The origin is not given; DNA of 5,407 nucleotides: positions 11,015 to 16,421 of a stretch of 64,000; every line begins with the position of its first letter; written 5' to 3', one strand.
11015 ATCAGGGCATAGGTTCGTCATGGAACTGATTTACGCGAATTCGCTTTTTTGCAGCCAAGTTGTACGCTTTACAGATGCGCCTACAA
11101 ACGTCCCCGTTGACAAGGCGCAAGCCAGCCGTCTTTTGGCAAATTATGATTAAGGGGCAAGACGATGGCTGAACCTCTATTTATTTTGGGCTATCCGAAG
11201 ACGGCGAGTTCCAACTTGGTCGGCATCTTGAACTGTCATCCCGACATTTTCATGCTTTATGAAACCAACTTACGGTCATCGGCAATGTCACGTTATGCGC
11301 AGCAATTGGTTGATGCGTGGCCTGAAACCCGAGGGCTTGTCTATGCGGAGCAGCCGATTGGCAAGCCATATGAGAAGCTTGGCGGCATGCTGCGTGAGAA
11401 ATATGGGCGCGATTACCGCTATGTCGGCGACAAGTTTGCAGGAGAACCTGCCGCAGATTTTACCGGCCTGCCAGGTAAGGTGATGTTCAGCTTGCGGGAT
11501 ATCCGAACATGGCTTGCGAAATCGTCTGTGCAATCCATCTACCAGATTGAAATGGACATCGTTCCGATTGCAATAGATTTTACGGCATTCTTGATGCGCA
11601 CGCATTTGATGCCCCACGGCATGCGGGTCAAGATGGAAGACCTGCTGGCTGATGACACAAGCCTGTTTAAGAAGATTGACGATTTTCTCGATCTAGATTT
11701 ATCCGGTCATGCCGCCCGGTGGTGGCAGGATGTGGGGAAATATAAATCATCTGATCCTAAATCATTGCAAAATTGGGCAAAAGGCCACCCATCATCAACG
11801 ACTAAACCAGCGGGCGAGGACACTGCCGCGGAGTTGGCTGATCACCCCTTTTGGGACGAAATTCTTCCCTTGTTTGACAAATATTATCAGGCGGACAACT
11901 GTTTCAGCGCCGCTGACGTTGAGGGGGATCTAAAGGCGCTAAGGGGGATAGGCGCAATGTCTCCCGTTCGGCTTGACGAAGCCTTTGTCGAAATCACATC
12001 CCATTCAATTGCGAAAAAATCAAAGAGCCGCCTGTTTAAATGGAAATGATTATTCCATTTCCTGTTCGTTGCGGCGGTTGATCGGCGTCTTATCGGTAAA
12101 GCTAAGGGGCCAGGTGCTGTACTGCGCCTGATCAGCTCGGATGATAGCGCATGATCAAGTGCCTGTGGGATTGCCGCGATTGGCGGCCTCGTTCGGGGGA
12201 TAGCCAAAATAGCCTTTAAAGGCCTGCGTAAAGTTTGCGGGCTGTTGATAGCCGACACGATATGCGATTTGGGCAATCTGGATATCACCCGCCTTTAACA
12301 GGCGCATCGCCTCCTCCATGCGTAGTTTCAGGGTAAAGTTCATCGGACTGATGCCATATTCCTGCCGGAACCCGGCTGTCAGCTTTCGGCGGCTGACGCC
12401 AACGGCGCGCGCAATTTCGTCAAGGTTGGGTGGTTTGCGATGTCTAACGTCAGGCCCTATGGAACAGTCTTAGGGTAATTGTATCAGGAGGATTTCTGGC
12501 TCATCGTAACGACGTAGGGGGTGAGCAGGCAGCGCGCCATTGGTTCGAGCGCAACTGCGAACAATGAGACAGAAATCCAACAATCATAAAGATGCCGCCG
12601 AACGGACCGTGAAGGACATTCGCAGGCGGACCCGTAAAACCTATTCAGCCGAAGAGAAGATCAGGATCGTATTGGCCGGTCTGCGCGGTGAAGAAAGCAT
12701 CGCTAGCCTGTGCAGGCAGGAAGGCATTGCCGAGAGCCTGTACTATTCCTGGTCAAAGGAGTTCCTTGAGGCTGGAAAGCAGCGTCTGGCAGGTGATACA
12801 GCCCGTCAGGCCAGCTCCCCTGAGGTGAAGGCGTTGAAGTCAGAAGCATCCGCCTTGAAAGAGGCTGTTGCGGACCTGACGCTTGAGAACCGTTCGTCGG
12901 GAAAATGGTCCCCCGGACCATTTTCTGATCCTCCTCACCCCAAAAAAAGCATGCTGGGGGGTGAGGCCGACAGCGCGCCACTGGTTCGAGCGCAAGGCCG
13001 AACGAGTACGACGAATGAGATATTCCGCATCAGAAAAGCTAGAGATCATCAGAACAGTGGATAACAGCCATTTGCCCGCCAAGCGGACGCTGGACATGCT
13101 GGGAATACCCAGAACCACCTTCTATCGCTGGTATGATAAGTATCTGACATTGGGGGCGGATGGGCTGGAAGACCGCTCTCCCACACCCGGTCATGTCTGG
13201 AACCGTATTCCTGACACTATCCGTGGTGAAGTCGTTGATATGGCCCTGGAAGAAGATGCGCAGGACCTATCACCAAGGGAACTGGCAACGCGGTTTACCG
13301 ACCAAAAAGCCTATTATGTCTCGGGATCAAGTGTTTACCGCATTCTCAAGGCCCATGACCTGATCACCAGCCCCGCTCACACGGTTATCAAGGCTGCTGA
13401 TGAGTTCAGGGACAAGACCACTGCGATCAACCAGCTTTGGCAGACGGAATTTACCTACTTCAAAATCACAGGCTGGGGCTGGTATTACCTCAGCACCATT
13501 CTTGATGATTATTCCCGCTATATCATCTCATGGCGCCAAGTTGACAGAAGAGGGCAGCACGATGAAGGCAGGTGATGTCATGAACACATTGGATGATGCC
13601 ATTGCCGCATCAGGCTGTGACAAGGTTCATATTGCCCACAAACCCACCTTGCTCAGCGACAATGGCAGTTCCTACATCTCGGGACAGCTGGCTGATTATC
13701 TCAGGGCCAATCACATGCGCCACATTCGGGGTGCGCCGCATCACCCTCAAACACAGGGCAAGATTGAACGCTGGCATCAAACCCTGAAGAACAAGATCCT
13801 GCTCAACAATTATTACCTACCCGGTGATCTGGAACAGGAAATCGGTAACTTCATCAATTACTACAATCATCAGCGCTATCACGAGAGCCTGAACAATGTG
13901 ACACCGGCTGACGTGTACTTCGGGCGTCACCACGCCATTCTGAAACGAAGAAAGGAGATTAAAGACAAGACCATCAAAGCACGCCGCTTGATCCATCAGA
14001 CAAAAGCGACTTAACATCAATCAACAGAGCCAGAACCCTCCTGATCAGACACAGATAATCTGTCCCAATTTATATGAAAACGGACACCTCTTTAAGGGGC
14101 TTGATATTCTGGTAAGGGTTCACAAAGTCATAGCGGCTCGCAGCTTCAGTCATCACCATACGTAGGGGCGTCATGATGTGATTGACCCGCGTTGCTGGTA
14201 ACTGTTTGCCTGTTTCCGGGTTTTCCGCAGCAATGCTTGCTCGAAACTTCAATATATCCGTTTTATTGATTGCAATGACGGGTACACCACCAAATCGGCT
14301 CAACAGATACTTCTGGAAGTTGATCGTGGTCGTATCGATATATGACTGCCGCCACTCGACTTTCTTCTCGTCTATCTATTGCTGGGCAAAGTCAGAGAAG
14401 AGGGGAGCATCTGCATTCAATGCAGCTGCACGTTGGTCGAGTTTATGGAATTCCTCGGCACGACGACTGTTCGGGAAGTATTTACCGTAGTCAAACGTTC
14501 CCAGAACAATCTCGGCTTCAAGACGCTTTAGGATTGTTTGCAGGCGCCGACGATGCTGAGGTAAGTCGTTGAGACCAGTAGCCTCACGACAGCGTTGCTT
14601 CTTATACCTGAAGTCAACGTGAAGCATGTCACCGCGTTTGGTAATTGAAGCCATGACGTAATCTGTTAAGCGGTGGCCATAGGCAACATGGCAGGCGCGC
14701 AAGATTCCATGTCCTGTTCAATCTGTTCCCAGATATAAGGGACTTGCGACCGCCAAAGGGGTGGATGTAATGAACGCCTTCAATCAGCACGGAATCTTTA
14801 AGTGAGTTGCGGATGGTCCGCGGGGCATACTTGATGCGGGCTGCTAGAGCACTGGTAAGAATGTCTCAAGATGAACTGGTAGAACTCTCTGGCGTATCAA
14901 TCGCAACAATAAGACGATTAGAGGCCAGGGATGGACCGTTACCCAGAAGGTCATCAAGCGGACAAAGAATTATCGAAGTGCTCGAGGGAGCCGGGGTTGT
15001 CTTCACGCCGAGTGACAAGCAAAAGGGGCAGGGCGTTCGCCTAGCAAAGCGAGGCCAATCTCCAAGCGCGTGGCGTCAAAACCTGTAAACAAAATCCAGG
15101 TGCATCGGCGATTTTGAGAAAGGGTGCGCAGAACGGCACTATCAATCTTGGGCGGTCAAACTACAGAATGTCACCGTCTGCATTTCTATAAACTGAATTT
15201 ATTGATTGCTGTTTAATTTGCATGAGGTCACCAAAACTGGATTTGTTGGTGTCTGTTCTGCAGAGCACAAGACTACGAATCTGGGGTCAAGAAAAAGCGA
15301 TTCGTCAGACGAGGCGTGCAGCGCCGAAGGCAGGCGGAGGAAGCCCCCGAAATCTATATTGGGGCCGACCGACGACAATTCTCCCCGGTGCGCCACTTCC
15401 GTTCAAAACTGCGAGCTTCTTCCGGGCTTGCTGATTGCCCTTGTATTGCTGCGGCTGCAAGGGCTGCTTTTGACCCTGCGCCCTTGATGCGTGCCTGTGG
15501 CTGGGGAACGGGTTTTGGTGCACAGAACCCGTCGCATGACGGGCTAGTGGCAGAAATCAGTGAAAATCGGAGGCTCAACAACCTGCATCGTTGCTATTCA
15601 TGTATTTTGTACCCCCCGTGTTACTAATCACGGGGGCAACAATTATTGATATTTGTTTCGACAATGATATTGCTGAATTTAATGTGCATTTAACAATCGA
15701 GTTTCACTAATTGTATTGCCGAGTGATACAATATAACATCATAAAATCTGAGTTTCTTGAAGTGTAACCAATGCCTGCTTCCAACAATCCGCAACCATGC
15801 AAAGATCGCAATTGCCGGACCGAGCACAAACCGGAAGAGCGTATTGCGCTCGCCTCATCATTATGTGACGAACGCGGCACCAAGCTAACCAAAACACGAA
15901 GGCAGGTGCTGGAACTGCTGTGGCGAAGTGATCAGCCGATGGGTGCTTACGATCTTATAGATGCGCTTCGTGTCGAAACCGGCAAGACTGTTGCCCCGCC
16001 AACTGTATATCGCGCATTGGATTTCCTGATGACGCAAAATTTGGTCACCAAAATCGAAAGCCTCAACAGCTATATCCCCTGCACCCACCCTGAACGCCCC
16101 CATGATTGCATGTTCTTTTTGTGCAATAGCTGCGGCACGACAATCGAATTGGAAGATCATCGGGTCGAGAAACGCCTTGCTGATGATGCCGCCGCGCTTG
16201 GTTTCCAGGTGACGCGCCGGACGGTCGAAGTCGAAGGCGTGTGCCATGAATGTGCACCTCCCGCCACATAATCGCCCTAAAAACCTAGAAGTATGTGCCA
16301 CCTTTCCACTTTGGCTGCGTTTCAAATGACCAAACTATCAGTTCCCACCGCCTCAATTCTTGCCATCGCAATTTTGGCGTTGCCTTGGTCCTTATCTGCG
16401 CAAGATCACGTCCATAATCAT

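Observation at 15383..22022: Zinc module is bracketed by a ~92 bp direct repeat with a 32 bp nearly invariant core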

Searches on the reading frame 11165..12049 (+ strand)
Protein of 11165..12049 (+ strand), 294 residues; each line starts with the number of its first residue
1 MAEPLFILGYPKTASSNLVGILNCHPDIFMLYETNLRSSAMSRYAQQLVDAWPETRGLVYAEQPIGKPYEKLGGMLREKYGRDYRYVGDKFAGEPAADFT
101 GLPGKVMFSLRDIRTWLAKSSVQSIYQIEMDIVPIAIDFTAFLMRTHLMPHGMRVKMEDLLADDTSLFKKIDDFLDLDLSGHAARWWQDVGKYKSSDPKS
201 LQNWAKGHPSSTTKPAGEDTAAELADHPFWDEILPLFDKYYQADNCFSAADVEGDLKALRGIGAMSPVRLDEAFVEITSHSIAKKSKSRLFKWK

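Call 36: search_protein_families(library=pfam, max_evalue=0.1, proteins=[window:11165-12049:+])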
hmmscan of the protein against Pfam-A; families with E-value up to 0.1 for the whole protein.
window:11165-12049:+ (294 aa): 1 family
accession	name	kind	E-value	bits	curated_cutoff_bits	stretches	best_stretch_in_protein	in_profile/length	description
PF13469.12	Sulfotransfer_3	-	2.3e-05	25.2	27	1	4-42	1-40/216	Sulfotransferase family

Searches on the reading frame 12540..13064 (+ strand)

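Call 36: search_protein_families(library=pfam, max_evalue=0.1, proteins=[window:12540-13064:+])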
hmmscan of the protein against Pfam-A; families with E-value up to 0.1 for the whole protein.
window:12540-13064:+ (174 aa): 4 families
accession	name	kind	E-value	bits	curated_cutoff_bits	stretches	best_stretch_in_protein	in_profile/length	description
PF01527.26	HTH_Tnp_1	-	7.6e-11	42.5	24.1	1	30-110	2-74/75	Transposase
PF13518.12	HTH_28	-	0.0011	19.4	25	1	39-83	1-44/52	Helix-turn-helix domain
PF01867.21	Cas_Cas1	-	0.0078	15.8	22.3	1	9-82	105-175/283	CRISPR associated protein Cas1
PF13384.12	HTH_23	-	0.081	13.2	24.6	0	36-79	3-45/50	Homeodomain-like domain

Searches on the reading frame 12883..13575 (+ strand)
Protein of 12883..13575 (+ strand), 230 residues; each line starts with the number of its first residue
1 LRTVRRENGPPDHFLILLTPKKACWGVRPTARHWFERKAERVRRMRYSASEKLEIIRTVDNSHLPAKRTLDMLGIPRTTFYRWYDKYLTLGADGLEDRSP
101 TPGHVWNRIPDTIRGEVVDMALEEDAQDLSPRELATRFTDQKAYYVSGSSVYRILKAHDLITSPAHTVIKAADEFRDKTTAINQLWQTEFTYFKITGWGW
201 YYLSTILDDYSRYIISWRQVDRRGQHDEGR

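Call 7: search_protein_families(library=pfam, proteins=[window:12883-13575:+])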
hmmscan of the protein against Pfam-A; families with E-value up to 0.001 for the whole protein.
window:12883-13575:+ (230 aa): 6 families
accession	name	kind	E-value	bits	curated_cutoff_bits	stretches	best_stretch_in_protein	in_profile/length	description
PF13565.12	HTH_32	-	3.2e-13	50.5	33.7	1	79-155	1-73/73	Homeodomain-like domain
PF00665.32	rve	-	6.6e-11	42.8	32.6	1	182-222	4-45/102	Integrase core domain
PF13384.12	HTH_23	-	3e-09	36.9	24.6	1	48-95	3-49/50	Homeodomain-like domain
PF13518.12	HTH_28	-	8.5e-09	35.8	25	1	51-99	1-48/52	Helix-turn-helix domain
PF13551.12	HTH_29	-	0.00017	22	28.1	0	71-109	20-58/64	Winged helix-turn helix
PF01527.26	HTH_Tnp_1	-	0.00039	21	24.1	1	43-98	3-57/75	Transposase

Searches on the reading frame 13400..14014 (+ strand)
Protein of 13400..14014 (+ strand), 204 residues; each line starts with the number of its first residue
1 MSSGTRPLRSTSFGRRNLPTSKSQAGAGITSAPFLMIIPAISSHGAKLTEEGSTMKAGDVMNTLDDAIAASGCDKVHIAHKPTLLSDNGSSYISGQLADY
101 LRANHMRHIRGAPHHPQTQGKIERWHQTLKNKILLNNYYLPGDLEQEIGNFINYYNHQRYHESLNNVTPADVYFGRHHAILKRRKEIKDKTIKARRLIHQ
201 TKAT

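Call 7: search_protein_families(library=pfam, proteins=[window:13400-14014:+])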
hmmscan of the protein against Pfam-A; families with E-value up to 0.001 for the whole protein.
window:13400-14014:+ (204 aa): 3 families
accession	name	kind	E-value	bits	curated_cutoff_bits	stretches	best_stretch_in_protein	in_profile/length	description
PF13683.12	rve_3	-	5.9e-13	48.8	26.5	1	106-169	3-67/67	Integrase core domain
PF13333.12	rve_2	-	2.6e-05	24.7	22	1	143-170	22-49/56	Integrase core domain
PF00665.32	rve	-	9.9e-05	23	32.6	1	54-116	45-102/102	Integrase core domain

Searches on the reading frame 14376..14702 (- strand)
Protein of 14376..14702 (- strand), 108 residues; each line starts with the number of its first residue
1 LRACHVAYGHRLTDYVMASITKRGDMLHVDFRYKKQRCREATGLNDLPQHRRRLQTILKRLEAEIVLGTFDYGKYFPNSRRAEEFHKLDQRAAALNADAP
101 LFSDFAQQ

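Call 36: search_protein_families(library=pfam, max_evalue=0.1, proteins=[window:14376-14702:-])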
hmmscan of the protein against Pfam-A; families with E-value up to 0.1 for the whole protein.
window:14376-14702:- (108 aa): 1 family
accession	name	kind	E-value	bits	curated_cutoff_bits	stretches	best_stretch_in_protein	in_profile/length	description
PF12167.14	Arm-DNA-bind_2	-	2e-19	69.7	22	1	17-80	1-65/65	Arm DNA-binding domain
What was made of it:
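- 14376..14702 (-): N-terminal stump (108 aa) of a tyrosine integrase (Arm-DNA-bind_2 domain). Its 3' part is lost towards the IS. Pfam E 2e-19, call 36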

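Call 73: search_protein_families(library=ncbifam, max_evalue=0.001, proteins=[window:14376-14702:-])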
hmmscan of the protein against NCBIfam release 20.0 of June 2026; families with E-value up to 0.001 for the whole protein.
window:14376-14702:- (108 aa): 0 families

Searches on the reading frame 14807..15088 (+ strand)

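Call 36: search_protein_families(library=pfam, max_evalue=0.1, proteins=[window:14807-15088:+])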
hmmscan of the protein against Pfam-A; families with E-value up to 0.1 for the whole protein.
window:14807-15088:+ (93 aa): 6 families
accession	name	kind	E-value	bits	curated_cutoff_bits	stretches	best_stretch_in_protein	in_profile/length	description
PF20432.4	Xre-like-HTH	-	2.7e-05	24.8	25.8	1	10-58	16-61/63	Antitoxin Xre-like helix-turn-helix domain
PF00376.29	MerR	-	2.7e-05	24.3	28.2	1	23-55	4-37/38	MerR family regulatory protein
PF13560.12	HTH_31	-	0.00081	20.1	27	1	10-49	6-45/64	Helix-turn-helix domain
PF01381.28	HTH_3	-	0.0022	18.4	23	1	11-40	2-31/55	Helix-turn-helix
PF13411.12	MerR_1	-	0.021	15.3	21.6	1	19-54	1-36/69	MerR HTH family regulatory protein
PF08220.18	HTH_DeoR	-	0.041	14.1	21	1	19-37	15-33/57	DeoR-like helix-turn-helix domain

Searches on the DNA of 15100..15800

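Call 16: search_rna_families(source=window, start=15100, end=15800, threshold=evalue, max_evalue=10)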
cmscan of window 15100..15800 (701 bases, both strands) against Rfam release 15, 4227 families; matches with E-value up to 10: 1.
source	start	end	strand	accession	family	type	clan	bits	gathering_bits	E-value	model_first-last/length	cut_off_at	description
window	15292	15411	-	RF02501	Atu_C7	Gene; sRNA;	-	16.9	45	0.14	1-157/157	no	Rhizobiales sRNA Atu_C7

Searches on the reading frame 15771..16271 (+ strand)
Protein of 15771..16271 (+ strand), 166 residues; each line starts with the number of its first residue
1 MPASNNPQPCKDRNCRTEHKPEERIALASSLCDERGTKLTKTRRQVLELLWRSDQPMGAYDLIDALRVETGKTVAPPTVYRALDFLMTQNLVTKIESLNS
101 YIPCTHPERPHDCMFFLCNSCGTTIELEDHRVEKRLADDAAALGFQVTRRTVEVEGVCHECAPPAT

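Call 7: search_protein_families(library=pfam, proteins=[window:15771-16271:+])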
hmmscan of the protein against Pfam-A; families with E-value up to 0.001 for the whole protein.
window:15771-16271:+ (166 aa): 1 family
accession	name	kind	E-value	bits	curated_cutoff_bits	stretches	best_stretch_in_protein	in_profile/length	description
PF01475.25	FUR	-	6.4e-15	55.8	23.1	1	34-154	1-120/121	Ferric uptake regulator family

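Call 73: search_protein_families(library=ncbifam, max_evalue=0.001, proteins=[window:15771-16271:+])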
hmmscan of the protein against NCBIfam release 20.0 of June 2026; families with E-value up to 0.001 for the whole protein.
window:15771-16271:+ (166 aa): 6 families
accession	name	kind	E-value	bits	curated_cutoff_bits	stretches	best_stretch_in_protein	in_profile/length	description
NF008646.0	PRK11639.1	equivalog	8.1e-34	116.8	167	1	21-162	6-147/171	zinc uptake transcriptional repressor Zur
NF006999.0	PRK09462.1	equivalog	3.3e-09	36.5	146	1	34-160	10-135/148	ferric iron uptake transcriptional regulator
NF051891.1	TransRegFurHelico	equivalog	3.6e-09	36.7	200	1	33-162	19-146/148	ferric iron uptake transcriptional regulator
NF051892.1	TransRegFurBacil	equivalog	1.1e-08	35.3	220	1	29-162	9-144/149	ferric iron uptake transcriptional regulator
NF052545.1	TransRegPerRClab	equivalog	1.6e-07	31.4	180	1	30-162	6-135/138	transcriptional regulator PerR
NF047406.1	TransRegPerRTherm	equivalog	4.4e-06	27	200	1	38-162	5-126/130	manganese-dependent transcriptional regulator PerR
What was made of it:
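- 15771..21789 (+): Zinc module: zur, zrgA, the ABC ATPase, the FtsX permease, DUF3299, DUF1826 and the COG0523 GTPase. Pfam (call 7); NCBIfam Zur (call 73)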
